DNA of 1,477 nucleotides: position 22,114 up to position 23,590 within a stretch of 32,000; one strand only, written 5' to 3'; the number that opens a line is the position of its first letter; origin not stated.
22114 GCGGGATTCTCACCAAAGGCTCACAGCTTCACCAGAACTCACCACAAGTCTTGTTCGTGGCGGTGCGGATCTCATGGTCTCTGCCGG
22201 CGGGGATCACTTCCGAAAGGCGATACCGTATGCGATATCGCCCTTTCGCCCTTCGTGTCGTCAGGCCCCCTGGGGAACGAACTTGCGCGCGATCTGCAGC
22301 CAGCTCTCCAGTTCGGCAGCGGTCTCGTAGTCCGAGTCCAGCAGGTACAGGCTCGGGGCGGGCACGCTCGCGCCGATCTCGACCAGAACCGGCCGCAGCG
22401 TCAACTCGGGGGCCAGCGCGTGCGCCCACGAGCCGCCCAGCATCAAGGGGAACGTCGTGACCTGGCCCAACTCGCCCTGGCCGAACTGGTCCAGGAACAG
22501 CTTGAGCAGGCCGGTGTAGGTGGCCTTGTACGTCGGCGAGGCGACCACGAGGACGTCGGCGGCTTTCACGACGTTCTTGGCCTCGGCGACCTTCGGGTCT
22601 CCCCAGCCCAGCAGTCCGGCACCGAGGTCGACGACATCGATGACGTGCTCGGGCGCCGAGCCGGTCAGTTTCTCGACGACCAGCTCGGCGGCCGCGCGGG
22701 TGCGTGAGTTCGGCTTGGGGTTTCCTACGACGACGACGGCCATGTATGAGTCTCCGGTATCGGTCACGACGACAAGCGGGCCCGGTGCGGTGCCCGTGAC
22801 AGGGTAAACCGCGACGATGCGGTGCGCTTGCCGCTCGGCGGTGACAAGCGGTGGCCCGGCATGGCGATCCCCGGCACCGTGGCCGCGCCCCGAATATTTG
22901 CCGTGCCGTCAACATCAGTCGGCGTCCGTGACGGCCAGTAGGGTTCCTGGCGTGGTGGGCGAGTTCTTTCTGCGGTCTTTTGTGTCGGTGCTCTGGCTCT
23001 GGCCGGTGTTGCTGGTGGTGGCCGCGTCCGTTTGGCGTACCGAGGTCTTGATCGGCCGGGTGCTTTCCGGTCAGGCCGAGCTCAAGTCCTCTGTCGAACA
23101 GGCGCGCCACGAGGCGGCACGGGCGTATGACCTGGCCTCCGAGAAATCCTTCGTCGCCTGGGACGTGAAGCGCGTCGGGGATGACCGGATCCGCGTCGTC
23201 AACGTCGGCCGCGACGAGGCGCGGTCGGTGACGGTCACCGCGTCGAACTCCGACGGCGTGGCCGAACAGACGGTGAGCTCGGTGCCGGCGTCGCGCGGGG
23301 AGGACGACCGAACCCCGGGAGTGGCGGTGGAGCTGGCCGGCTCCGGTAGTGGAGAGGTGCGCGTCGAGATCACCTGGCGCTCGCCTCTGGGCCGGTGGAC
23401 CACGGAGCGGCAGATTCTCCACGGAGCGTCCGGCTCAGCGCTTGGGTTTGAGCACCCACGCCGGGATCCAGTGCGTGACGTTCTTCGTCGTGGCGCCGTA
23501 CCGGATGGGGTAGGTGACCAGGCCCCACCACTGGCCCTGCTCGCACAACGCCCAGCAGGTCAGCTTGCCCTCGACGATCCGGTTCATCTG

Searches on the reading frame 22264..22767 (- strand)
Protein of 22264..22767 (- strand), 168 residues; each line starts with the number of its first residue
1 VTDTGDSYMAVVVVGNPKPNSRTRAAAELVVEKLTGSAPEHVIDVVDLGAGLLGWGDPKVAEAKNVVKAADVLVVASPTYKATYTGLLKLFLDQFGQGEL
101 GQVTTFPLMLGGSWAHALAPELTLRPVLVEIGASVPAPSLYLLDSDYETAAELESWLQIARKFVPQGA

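Call 7: search_protein_families(library=pfam, proteins=[window:22264-22767:-], max_evalue=0.1)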
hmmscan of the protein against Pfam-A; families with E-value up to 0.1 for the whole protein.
window:22264-22767:- (168 aa): 2 families
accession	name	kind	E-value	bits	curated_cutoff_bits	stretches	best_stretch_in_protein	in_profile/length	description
PF03358.20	FMN_red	-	1.5e-20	73.8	24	1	11-144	4-148/152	NADPH-dependent FMN reductase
PF02525.22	Flavodoxin_2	-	3.1e-08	34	27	1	11-95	4-103/198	Flavodoxin-like fold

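Call 8: search_protein_families(library=ncbifam, proteins=[window:22264-22767:-], max_evalue=0.1)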
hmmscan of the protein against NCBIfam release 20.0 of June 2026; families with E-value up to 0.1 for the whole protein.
window:22264-22767:- (168 aa): 4 families
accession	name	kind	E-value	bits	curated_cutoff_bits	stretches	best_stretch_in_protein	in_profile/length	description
TIGR03567.1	FMN_reduc_SsuE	equivalog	8.5e-28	97.4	164.05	1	11-152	3-148/171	NADPH-dependent FMN reductase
TIGR03566.1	FMN_reduc_MsuE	equivalog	1.6e-18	67.1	212.5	1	11-149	3-148/174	FMN reductase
NF007859.0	PRK10569.1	equivalog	1.6e-15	57.3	225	1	11-134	4-131/191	NADPH-dependent FMN reductase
TIGR04037.1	LLM_duo_CE1759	subfamily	2.5e-15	56.7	175.9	1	52-154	55-157/199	CE1759 family FMN reductase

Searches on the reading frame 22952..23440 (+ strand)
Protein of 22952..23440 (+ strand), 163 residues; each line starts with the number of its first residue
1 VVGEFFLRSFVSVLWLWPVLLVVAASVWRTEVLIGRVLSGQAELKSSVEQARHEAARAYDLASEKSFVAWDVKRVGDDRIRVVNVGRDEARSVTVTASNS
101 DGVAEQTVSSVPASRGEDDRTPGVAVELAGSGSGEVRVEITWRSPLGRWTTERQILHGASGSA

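Call 7: search_protein_families(library=pfam, proteins=[window:22952-23440:+], max_evalue=0.1)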
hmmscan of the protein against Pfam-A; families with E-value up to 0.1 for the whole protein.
window:22952-23440:+ (163 aa): 0 families

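Call 8: search_protein_families(library=ncbifam, proteins=[window:22952-23440:+], max_evalue=0.1)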
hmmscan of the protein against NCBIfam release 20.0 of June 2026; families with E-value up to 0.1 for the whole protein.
window:22952-23440:+ (163 aa): 0 families

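Call 9: find_homologous_proteins(query=window:22952-23440:+)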
Query window:22952-23440:+ (163 aa): 8 proteins with E <= 0.001 among 230 candidates.
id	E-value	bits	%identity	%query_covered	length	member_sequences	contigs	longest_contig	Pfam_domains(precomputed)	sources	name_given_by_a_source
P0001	1.9e-93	329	100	96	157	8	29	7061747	-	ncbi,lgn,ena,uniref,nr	ncbi:hypothetical protein NLB33_23425 [Mycolicibacterium smegmatis]|uniref:hypothetical protein n=1 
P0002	6.1e-73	262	80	96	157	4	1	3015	-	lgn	-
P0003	2.1e-64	234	73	96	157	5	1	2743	-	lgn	-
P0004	5.1e-56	207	65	96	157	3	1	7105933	-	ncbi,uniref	ncbi:hypothetical protein [Mycolicibacterium goodii]|uniref:hypothetical protein n=1 Tax=Mycolicibac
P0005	9.5e-32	128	51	94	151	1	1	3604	-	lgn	-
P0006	3.0e-31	127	49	92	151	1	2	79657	-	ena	-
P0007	1.1e-27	115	49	88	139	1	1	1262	-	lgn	-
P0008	1.4e-25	108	49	85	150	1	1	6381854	-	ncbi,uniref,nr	ncbi:hypothetical protein [Mycobacterium sp. DL440]|uniref:hypothetical protein n=1 Tax=Mycobacteriu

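Call 11: find_encoding_contigs(protein=P0001, flank=4000, max_places=8)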
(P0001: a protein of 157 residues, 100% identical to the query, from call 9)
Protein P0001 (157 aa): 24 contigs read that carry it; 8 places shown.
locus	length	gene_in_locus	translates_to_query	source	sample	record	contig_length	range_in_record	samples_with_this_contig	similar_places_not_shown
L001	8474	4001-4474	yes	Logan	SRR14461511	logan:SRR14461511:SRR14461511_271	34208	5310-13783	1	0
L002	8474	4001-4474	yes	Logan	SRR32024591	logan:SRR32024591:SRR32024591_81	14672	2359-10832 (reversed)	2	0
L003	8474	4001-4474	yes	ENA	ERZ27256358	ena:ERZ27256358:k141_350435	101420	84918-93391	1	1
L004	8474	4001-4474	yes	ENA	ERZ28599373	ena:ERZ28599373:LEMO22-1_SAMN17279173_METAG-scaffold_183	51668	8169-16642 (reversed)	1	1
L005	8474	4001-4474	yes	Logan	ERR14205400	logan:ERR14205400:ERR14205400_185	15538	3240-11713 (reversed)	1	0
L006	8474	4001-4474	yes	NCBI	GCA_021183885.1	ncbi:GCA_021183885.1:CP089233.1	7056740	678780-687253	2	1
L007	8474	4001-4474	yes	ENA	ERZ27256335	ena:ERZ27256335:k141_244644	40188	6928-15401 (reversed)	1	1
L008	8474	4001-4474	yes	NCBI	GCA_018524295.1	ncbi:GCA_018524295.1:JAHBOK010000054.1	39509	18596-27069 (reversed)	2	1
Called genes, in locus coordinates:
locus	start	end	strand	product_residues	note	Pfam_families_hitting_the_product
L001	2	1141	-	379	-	PF00126:HTH_1, PF03466:LysR_substrate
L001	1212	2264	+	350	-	PF00793:DAHP_synth_1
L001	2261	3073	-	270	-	-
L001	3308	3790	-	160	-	PF02525:Flavodoxin_2, PF03358:FMN_red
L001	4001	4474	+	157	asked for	-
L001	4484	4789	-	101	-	-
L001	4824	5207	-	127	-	-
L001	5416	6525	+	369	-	PF00989:PAS, PF08448:PAS_4, PF13188:PAS_8 (weak), PF13426:PAS_9, PF07730:HisKA_3, PF02518:HATPase_c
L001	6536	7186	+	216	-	PF00072:Response_reg, PF00196:GerE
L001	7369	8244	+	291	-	PF00106:adh_short, PF01370:Epimerase, PF08659:KR, PF13460:NAD_binding_10, PF13561:adh_short_C2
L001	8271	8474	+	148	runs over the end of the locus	PF10604:Polyketide_cyc2, PF03364:Polyketide_cyc (faint)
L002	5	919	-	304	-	PF00126:HTH_1, PF03466:LysR_substrate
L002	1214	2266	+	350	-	PF00793:DAHP_synth_1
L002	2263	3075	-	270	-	-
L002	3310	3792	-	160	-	PF02525:Flavodoxin_2, PF03358:FMN_red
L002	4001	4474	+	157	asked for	-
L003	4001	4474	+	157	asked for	-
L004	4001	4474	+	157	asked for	-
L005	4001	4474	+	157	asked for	-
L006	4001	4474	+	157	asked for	-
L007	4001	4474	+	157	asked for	-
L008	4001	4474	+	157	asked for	-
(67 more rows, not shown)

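Call 12: find_encoding_contigs(protein=P0004, flank=4000, max_places=4)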
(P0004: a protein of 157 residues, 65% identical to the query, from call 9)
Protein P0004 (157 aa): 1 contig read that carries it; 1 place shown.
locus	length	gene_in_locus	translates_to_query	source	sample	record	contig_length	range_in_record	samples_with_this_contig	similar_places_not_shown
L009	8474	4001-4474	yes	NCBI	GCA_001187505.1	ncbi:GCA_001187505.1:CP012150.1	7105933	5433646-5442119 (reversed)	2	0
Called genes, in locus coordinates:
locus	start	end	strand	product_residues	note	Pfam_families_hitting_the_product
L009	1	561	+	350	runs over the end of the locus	PF00793:DAHP_synth_1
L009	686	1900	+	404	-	PF01548:DEDD_Tnp_IS110, PF02371:Transposase_20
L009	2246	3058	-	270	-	-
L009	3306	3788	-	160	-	PF02525:Flavodoxin_2, PF03358:FMN_red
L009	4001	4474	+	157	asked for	-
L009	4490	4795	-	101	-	-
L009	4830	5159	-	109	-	-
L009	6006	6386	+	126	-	PF10708:DUF2510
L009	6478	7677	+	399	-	-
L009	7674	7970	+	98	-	-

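Call 19: find_encoding_contigs(protein=P0008, flank=5000, max_places=2)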
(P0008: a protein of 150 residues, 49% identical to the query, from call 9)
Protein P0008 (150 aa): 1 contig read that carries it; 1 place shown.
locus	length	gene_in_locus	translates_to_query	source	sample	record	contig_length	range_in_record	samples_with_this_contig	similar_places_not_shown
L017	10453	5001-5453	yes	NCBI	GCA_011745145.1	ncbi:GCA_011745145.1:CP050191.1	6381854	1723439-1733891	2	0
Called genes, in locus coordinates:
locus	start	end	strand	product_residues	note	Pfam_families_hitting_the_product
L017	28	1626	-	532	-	PF00823:PPE, PF18878:PPE-PPW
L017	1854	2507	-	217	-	PF01126:Heme_oxygenase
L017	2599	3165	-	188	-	PF00440:TetR_N, PF17932:TetR_C_24 (weak), PF17935:TetR_C_27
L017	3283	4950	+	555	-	PF15420:Abhydrolase_9_N, PF10081:Abhydrolase_9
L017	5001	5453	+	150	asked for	-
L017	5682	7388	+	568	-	PF00069:Pkinase, PF07714:PK_Tyr_Ser-Thr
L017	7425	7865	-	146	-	-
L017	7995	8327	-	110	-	-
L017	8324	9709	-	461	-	-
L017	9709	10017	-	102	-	PF06013:WXG100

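Call 20: find_encoding_contigs(protein=P0006, flank=5000, max_places=2)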
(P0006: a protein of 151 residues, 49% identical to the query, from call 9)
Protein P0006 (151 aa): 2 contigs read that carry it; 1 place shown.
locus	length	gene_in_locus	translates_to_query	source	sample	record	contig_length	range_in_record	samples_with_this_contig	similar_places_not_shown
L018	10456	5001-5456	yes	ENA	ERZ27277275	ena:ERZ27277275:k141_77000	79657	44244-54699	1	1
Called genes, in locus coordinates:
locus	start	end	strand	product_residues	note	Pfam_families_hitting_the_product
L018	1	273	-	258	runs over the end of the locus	PF00106:adh_short, PF01370:Epimerase (weak), PF08659:KR (weak), PF13561:adh_short_C2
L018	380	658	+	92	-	PF01638:HxlR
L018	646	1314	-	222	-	PF00392:GntR, PF07729:FCD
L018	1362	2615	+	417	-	PF07690:MFS_1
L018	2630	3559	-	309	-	PF03088:Str_synth (faint), PF08450:SGL (weak)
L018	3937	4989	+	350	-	PF00793:DAHP_synth_1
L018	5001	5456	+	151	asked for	-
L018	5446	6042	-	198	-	PF00440:TetR_N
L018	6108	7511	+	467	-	PF03109:ABC1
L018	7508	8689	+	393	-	PF00067:p450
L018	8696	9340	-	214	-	PF00440:TetR_N, PF13305:TetR_C_33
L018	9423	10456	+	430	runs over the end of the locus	PF01494:FAD_binding_3, PF01266:DAO (weak)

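Call 23: find_related_loci(query=A3, collection=genome_contigs, flank=6000)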
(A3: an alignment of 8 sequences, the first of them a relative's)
Query A3 (157 aa) in genome_contigs; peptide patterns used: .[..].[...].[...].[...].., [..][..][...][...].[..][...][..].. (x = any residue, [..] = any of these).
36 stretches matched a pattern; 6 encode a relative of the query (tblastn E <= 1e-3); 6 distinct loci.
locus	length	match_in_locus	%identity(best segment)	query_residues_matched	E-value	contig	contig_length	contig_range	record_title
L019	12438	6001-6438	50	1-153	2e-37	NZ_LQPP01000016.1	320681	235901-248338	Mycolicibacterium peregrinum strain DSM 43271 contig_23, whole genome shotgun sequence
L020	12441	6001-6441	47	2-155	4e-37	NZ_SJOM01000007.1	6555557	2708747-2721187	Mycobacterium sp. DL99 Scaffold_1, whole genome shotgun sequence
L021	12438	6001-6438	48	1-153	3e-35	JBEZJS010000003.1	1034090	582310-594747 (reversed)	Mycobacterium sp. NPDC049093 NPDC049093_31_E11.ctg-0003, whole genome shotgun sequence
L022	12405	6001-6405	48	12-153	2e-32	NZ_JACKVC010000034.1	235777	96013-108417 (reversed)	Mycolicibacterium porcinum strain DSM 44242 MPCMDSM44242_contig000034, whole genome shotgun sequence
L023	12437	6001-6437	49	1-153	5e-27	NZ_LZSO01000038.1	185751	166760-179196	Mycolicibacterium peregrinum strain 852002-51209_SCH5440388 contig_43, whole genome shotgun sequence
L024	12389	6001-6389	47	13-153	5e-24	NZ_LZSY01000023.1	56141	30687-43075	Mycolicibacterium peregrinum strain 852002-10433_SCH5171157 contig_119, whole genome shotgun sequence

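Call 30: find_encoding_contigs(protein=P0002, flank=4000, max_places=2)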
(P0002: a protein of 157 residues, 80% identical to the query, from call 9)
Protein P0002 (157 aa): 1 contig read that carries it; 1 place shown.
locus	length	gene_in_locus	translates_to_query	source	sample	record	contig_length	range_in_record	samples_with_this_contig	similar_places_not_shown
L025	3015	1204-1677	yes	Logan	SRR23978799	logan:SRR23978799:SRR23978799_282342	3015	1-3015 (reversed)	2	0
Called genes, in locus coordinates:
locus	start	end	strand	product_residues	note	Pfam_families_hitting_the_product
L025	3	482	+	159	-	?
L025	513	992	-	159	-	PF02525:Flavodoxin_2, PF03358:FMN_red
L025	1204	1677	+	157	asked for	-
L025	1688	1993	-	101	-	-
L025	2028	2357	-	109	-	-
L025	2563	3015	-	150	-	?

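Call 31: find_encoding_contigs(protein=P0003, flank=4000, max_places=2)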
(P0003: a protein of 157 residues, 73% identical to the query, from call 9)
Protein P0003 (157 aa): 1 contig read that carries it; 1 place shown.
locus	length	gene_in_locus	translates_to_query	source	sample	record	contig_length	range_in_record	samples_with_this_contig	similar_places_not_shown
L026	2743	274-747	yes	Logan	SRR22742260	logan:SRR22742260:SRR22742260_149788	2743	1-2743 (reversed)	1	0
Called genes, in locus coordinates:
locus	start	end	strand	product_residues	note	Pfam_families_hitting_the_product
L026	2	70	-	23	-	?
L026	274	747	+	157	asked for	-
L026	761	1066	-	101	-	-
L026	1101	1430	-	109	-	-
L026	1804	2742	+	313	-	?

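Call 45: search_protein_families(library=phrogs, proteins=[window:22952-23422:+], max_evalue=0.1)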
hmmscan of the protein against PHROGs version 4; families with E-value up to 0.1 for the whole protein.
window:22952-23422:+ (157 aa): 0 families

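Call 46: search_protein_families(library=padloc, proteins=[window:22952-23422:+], max_evalue=0.1)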
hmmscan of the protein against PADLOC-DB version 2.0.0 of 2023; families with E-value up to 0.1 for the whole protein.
window:22952-23422:+ (157 aa): 0 families

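Call 55: predict_structure(alignment_id=A3)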
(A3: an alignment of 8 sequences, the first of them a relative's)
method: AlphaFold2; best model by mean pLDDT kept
length: 157 residues; sequences in the alignment: 8
mean_pLDDT: 83.3   pTM: 0.55
mean pLDDT of the five models: 83.3, 82.9, 80.1, 77.9, 77.5
residues with pLDDT >= 90: 30; 70-90: 111; 50-70: 16; < 50: 0
segments of 3 or more residues with pLDDT < 50: none
pLDDT, mean of each block of 10 residues (from residue 1): 81 86 89 82 81 75 73 86 88 91 90 73 81 84 86 88
secondary structure, 60 per line:
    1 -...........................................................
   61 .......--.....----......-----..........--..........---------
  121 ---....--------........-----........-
elements in order: H2-67 E70-74 E79-84 E90-99 E102-111 E124-127 E136-143 E149-156

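Call 57: fold_search(model_id=the predicted structure, library=pdb)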
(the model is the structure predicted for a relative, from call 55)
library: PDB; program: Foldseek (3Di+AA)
matches with E <= 10: 1416; with E <= 0.001: 0
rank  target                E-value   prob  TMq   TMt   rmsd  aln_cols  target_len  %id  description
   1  5imm_A                3.0e-03  1.00  0.31  0.39   8.4       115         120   13  Nanobody targeting mouse Vsig4 in Spacegroup P212121 (released 2017-01-11)
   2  2pnd                  4.3e-03  0.99  0.32  0.40   9.1       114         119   13  Structure or murine CRIg (released 2007-05-01)
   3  8fk7_A                4.3e-03  0.99  0.32  0.34   8.4       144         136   15  Structure of the Pyrobaculum calidifontis flagellar-like archaeal type IV pilus (released 2023-06-28)
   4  9eq7_J                5.1e-03  1.00  0.35  0.32   9.2       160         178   14  Halobacterium salinarum archaellum filament (released 2024-07-17)
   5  9eq7_A                5.1e-03  0.98  0.28  0.26   9.9       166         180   14  Halobacterium salinarum archaellum filament (released 2024-07-17)
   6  3s3p_A                5.4e-03  1.00  0.31  0.11   4.8        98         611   11  Transglutaminase 2 in complex with a novel inhibitor (released 2012-06-06)
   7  9eq7_L                5.4e-03  0.98  0.28  0.26  10.1       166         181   12  Halobacterium salinarum archaellum filament (released 2024-07-17)
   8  5tug_A                5.4e-03  0.97  0.27  0.34   9.0       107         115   14  Archaellum periplasmic stator protein complex FlaF and FlaG from Sulfolobus acidocaldarius (released 2018-01-10)
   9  9ezw_G                6.0e-03  1.00  0.34  0.43   8.3       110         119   14  Structure of the single-domain antibody VHH_h3 in complex with human Vsig4 (released 2025-10-29)
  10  6pbk_A                6.0e-03  0.97  0.25  0.32   6.4       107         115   13  Archaellum periplasmic stator protein complex FlaF and FlaG from Sulfolobus acidocaldarius (released 2019-11-20)
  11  5tuh_B                6.0e-03  0.94  0.25  0.34   9.1       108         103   13  Archaellum periplasmic stator protein FlaG from Sulfolobus acidocaldarius (released 2018-01-10)
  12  5t7a_B                7.4e-03  1.00  0.39  0.60   4.4        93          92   15  Crystal structure of Br derivative BhCBM56 (released 2017-08-23)
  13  9ezw_E                7.8e-03  1.00  0.34  0.41   8.4       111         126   12  Structure of the single-domain antibody VHH_h3 in complex with human Vsig4 (released 2025-10-29)
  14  4p94_A                8.7e-03  0.92  0.26  0.32   8.4       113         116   12  The crystal structure of the soluble domain of Sulfolobus acidocaldarius FlaF (residues 35-164) (released 2015-04-22)
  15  1xf1_A                9.2e-03  1.00  0.31  0.07   6.0        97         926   10  Structure of C5a peptidase- a key virulence factor from Streptococcus (released 2005-11-22)
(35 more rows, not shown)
